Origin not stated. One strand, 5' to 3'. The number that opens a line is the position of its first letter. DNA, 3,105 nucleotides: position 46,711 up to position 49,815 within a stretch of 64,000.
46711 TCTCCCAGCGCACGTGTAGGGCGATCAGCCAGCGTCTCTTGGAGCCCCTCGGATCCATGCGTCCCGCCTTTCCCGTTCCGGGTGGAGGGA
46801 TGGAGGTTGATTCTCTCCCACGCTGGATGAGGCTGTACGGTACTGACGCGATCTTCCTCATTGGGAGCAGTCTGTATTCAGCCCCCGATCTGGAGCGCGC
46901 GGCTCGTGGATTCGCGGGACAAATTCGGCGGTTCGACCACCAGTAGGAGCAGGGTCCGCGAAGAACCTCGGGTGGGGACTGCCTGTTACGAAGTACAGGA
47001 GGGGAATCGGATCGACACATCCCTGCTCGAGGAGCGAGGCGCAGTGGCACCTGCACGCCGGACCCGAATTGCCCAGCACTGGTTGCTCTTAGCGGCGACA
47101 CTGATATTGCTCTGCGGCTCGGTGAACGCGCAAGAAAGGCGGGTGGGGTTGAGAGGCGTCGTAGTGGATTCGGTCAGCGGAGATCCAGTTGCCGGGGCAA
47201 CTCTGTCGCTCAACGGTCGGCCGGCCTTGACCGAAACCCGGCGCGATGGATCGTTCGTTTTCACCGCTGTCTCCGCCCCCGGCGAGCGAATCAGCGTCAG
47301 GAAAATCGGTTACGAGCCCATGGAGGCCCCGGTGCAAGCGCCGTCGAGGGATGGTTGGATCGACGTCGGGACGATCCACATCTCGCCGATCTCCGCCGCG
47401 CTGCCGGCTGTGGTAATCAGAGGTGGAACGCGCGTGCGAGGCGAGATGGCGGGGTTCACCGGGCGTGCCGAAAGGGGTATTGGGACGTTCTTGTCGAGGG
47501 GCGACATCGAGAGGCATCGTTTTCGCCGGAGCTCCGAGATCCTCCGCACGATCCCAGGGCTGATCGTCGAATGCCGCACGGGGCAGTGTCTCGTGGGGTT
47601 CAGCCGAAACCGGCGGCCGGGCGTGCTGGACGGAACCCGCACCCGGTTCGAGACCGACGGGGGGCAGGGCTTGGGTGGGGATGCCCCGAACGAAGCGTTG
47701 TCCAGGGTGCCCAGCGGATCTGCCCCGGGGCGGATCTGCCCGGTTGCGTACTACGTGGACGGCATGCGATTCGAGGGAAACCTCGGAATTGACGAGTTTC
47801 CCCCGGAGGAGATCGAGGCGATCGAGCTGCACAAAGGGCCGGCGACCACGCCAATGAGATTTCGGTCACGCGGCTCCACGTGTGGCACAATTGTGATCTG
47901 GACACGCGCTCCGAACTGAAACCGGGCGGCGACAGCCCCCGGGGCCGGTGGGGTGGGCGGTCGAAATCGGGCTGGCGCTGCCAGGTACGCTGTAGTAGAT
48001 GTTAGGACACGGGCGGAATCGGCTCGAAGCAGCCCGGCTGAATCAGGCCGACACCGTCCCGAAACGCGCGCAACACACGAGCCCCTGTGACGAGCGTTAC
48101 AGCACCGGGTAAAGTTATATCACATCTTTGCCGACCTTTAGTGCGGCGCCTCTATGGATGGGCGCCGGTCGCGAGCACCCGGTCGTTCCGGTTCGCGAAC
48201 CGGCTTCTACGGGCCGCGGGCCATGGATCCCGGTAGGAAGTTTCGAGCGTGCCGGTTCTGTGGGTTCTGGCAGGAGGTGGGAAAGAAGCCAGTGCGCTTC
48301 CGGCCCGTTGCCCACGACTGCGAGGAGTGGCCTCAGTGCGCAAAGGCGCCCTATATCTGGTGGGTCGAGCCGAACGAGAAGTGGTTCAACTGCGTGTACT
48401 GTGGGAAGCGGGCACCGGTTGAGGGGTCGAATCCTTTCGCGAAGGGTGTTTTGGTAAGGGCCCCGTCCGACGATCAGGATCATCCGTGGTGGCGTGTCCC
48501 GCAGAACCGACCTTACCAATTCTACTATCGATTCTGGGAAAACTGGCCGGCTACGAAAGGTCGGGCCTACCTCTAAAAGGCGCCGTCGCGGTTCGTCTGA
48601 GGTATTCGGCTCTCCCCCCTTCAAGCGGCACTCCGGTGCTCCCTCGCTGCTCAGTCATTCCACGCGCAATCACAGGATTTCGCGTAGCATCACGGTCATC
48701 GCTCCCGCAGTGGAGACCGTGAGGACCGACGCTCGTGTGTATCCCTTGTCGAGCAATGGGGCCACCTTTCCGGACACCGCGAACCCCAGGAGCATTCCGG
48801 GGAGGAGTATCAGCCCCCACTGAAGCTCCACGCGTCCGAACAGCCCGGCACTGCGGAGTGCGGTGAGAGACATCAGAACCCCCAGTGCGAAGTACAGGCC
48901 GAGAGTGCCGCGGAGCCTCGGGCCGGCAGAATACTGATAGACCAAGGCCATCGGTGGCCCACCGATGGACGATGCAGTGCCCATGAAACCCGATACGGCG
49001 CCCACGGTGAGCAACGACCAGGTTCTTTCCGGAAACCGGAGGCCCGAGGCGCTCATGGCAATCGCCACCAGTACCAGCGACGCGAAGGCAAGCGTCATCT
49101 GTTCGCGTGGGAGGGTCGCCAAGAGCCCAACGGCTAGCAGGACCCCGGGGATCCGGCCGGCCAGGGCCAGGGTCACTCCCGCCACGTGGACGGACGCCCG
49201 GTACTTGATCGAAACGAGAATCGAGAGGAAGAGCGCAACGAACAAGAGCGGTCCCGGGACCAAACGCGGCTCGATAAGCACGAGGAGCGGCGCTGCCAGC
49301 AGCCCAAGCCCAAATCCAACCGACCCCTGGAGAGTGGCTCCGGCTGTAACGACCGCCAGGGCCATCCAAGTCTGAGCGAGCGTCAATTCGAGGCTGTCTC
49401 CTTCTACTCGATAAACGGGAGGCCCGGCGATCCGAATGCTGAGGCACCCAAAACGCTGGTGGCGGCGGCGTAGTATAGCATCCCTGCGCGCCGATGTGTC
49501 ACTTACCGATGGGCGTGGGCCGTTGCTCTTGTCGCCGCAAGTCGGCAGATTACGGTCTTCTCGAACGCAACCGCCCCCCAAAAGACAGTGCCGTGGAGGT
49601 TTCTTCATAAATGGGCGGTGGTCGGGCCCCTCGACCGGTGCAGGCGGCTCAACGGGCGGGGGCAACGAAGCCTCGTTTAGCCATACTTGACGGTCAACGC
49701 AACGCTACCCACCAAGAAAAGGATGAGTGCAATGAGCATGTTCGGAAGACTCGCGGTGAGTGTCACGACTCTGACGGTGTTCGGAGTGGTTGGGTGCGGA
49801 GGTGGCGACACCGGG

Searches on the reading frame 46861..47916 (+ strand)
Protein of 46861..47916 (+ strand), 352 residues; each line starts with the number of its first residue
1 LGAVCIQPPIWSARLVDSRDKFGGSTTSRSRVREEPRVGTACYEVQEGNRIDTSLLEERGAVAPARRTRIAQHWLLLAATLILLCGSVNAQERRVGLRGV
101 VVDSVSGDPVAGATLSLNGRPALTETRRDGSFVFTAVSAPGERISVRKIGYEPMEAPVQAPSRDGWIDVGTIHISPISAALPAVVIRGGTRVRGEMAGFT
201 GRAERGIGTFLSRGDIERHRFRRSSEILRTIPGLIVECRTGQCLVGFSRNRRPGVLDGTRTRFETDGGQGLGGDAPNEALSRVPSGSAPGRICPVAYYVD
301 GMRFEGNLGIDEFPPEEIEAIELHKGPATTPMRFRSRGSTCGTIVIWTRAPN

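Call 12: search_protein_families(library=pfam, proteins=[window:46861-47916:+], max_evalue=0.001)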
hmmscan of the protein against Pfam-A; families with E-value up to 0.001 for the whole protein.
window:46861-47916:+ (352 aa): 3 families
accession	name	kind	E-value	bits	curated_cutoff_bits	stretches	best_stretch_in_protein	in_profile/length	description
PF13620.12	CarboxypepD_reg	-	9.8e-09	35.9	32.3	1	97-159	2-68/82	Carboxypeptidase regulatory-like domain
PF07715.20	Plug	-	6.5e-08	33.5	23.9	1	212-330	13-97/107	TonB-dependent Receptor Plug Domain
PF13715.12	CarbopepD_reg_2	-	1.7e-07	31.6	32.2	1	98-161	2-65/88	CarboxypepD_reg-like domain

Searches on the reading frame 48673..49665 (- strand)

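Call 12: search_protein_families(library=pfam, proteins=[window:48673-49665:-], max_evalue=0.001)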
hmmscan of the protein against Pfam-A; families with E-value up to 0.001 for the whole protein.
window:48673-49665:- (331 aa): 1 family
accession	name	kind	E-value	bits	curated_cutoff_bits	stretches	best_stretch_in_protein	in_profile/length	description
PF01925.25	TauE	-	2.3e-19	70.5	32.6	1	102-322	2-234/237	Sulfite exporter TauE/SafE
